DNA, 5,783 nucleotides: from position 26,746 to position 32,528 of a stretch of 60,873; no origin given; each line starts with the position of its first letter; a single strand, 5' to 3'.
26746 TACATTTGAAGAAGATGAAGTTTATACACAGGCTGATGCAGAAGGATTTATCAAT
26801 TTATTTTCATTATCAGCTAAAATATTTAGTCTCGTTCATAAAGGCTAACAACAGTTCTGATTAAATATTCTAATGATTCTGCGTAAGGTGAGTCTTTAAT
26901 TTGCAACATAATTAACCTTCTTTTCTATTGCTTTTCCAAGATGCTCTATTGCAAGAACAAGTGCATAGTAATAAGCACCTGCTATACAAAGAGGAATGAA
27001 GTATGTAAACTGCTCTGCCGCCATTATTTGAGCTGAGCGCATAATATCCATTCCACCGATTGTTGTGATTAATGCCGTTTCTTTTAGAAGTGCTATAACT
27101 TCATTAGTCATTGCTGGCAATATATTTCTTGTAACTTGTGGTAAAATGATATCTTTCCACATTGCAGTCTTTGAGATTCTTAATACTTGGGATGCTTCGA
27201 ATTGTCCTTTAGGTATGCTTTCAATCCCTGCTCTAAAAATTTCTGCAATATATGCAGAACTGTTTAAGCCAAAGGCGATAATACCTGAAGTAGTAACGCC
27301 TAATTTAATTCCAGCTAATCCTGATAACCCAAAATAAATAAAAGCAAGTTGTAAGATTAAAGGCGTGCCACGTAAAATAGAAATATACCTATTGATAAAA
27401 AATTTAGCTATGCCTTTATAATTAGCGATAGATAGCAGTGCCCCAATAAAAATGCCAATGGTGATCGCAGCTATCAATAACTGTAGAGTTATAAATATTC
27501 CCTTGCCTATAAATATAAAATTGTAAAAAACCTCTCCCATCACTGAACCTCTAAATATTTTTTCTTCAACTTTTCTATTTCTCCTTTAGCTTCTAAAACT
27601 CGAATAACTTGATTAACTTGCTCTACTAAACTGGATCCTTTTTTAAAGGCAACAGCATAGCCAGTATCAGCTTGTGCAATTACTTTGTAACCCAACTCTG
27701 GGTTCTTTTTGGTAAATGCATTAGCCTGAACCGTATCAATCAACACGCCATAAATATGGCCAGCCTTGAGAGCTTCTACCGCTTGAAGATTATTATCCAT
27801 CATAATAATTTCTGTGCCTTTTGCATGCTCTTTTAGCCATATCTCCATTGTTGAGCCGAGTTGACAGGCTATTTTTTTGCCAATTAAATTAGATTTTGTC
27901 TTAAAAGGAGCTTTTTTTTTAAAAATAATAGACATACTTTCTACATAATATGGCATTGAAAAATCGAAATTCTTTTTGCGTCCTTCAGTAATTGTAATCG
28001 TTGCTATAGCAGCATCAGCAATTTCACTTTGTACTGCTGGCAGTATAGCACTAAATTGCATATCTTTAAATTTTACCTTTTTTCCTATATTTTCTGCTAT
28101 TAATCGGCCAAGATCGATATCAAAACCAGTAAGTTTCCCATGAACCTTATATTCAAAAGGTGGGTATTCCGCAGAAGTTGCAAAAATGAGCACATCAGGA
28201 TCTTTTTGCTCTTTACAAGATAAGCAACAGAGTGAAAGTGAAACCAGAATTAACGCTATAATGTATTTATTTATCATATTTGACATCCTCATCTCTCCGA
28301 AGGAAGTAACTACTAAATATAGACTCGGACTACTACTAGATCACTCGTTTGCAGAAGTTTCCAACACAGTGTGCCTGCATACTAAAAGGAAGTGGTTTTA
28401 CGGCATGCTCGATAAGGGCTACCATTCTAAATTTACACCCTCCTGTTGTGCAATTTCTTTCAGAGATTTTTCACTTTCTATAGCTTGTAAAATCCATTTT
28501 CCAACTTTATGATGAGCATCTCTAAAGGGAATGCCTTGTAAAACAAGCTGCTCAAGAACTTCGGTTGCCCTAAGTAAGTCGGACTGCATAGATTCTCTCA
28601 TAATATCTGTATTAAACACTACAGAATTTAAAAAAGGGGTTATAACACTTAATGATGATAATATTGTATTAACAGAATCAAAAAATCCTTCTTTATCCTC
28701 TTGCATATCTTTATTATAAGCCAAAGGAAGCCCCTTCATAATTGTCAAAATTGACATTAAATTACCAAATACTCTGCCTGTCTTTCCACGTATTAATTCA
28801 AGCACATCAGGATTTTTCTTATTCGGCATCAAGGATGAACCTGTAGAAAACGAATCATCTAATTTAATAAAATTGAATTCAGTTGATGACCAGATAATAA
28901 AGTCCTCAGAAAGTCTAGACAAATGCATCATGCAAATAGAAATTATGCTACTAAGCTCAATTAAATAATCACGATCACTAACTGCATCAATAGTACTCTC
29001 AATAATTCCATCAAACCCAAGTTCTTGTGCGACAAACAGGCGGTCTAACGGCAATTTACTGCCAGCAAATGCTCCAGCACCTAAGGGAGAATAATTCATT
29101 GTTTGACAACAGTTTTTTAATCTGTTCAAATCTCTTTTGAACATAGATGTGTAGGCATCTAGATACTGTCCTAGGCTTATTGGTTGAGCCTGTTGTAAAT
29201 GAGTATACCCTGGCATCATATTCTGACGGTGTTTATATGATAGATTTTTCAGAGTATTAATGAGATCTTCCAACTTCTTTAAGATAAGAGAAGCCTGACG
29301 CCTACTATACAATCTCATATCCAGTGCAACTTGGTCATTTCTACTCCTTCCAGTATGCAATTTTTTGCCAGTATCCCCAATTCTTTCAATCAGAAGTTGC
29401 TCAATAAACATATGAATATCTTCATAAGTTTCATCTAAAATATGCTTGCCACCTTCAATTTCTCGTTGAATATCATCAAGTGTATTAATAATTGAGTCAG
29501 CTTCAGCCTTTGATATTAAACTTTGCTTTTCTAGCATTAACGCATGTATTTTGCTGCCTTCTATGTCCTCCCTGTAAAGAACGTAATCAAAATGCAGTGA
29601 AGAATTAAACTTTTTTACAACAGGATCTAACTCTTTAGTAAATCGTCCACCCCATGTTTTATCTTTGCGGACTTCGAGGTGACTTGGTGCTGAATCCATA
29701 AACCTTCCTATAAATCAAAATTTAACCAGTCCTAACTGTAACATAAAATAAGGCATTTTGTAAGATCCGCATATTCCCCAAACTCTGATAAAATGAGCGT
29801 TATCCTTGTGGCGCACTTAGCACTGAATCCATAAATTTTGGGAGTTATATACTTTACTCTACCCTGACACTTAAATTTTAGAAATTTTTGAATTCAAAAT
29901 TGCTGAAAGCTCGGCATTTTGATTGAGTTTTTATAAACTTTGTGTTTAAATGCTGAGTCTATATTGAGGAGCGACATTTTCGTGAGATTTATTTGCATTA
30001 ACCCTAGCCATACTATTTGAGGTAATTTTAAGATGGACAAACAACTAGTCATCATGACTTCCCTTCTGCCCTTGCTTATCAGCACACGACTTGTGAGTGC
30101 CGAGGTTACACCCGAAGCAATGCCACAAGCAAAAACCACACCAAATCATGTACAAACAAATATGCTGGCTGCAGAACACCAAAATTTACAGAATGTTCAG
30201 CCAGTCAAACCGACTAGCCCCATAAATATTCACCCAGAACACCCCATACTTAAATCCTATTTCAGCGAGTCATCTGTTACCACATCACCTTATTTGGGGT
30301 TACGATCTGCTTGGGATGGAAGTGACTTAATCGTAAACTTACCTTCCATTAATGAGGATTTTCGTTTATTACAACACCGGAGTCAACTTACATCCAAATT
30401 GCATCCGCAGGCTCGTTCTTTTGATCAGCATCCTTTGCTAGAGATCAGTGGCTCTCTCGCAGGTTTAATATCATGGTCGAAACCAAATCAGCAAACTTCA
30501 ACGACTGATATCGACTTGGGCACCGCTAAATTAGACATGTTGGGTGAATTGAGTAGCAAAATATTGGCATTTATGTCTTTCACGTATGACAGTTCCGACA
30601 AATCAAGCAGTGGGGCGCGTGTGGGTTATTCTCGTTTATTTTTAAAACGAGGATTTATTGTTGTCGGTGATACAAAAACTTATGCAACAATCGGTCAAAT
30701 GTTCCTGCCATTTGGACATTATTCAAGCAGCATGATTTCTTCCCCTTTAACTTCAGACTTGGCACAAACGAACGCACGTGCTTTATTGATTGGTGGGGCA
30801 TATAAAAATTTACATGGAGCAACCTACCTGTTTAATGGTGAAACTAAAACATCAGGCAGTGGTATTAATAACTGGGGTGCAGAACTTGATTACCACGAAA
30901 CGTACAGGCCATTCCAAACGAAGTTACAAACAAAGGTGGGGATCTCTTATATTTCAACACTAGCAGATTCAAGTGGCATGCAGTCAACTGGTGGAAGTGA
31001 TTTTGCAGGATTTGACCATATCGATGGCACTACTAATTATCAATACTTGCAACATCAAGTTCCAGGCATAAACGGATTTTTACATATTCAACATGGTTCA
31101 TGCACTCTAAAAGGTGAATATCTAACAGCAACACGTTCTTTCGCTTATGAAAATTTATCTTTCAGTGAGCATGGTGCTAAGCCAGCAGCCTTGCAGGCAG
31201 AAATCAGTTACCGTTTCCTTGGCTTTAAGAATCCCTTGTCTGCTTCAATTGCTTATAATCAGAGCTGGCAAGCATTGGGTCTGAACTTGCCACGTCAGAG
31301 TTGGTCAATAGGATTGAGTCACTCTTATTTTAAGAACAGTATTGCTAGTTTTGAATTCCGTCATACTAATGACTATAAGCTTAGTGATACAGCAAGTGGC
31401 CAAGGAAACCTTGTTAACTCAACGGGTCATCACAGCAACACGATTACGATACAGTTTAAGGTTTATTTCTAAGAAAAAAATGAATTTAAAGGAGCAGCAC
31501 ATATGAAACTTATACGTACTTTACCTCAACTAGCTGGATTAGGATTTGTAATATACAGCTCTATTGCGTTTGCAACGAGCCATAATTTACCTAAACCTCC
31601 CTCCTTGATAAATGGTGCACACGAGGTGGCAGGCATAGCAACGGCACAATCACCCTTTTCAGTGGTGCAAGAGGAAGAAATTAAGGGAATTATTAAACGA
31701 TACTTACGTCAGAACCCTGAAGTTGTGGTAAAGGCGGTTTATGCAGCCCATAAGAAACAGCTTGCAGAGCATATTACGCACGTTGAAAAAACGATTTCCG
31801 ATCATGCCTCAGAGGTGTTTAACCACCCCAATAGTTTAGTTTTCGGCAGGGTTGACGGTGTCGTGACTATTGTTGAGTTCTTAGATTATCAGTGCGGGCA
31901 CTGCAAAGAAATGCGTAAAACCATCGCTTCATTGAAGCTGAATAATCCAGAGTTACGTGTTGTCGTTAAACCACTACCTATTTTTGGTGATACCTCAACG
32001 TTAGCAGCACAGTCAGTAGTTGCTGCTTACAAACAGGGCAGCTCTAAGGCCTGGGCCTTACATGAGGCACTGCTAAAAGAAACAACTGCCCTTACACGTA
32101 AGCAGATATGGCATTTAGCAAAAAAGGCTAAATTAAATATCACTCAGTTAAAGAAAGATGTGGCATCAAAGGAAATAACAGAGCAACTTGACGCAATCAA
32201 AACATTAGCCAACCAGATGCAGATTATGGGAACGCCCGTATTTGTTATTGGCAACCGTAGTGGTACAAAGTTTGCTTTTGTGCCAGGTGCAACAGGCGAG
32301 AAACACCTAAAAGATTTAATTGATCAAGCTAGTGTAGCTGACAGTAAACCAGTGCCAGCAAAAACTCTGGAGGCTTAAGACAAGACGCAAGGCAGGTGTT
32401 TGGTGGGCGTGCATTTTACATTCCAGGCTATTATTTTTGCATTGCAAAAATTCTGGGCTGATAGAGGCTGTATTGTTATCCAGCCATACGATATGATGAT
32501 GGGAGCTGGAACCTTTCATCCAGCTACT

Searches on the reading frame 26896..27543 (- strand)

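Call 18: search_protein_families(library=pfam, proteins=[window:26896-27543:-], max_evalue=0.001)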
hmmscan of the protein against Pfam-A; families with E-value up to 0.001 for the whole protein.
window:26896-27543:- (215 aa): 1 family
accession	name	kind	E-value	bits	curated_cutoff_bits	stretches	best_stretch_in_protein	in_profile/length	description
PF00528.27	BPD_transp_1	-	9.8e-21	74.7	26.4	1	28-211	3-183/184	Binding-protein-dependent transport system inner membrane component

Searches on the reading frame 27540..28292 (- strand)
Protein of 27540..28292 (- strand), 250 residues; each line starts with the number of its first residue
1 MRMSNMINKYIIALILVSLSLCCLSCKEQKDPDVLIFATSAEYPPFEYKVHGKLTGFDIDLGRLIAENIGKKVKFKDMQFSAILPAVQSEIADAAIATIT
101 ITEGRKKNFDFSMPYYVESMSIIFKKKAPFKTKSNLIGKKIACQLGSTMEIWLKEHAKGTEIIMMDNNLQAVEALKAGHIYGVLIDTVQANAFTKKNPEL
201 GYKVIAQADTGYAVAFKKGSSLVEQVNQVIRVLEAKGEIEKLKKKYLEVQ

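Call 18: search_protein_families(library=pfam, proteins=[window:27540-28292:-], max_evalue=0.001)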
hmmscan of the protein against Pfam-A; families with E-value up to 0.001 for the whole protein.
window:27540-28292:- (250 aa): 2 families
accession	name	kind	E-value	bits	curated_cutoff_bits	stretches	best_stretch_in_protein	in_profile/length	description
PF00497.25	SBP_bac_3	-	6.1e-36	123.5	26.4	1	35-248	1-131/132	Bacterial extracellular solute-binding proteins, family 3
PF10613.14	Lig_chan-Glu_bd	-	2.9e-08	34.3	30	1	66-127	54-114/115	Ligated ion channel L-glutamate- and glycine-binding site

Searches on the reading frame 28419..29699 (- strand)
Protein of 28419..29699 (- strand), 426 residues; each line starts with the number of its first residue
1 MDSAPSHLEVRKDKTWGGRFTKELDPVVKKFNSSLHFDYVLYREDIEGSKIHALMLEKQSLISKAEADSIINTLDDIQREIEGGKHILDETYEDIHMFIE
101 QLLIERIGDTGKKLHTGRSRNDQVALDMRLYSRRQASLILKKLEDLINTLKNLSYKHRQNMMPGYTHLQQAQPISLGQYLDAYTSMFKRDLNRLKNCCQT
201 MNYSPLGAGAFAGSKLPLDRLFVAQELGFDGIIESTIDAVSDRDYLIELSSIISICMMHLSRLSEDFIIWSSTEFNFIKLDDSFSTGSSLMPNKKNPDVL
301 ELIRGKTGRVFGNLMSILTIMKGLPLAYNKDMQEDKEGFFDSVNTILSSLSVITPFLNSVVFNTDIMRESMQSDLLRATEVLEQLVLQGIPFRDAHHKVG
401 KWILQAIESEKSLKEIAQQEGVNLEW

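Call 18: search_protein_families(library=pfam, proteins=[window:28419-29699:-], max_evalue=0.001)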
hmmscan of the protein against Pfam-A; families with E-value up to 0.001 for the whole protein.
window:28419-29699:- (426 aa): 2 families
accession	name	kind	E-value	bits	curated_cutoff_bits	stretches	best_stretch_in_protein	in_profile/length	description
PF00206.25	Lyase_1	-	5.4e-77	259.7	27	1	18-312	1-312/312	Lyase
PF14698.11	ASL_C2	-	2.7e-10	41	27.3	1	377-418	3-44/69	Argininosuccinate lyase C-terminal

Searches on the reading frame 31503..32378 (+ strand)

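Call 18: search_protein_families(library=pfam, proteins=[window:31503-32378:+], max_evalue=0.001)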
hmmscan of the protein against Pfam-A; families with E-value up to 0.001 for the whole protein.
window:31503-32378:+ (291 aa): 6 families
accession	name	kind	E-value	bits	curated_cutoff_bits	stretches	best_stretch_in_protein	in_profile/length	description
PF01323.26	DSBA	-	2e-21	77.1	25.6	1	122-273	1-190/191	DSBA-like thioredoxin domain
PF13462.12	Thioredoxin_4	-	2.3e-15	57.6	23.2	1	109-252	3-148/165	Thioredoxin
PF13743.12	Thioredoxin_5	-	5.4e-08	33.2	27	1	178-254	87-168/186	Thioredoxin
PF13098.12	Thioredoxin_2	-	1.2e-06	29.3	27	1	122-272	8-103/104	Thioredoxin-like domain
PF00085.26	Thioredoxin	-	5.9e-05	23.5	23.5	0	122-148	21-47/103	Thioredoxin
PF18312.6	ScsC_N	-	7.2e-05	22.8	25.8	1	56-86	1-31/34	Copper resistance protein ScsC N-terminal domain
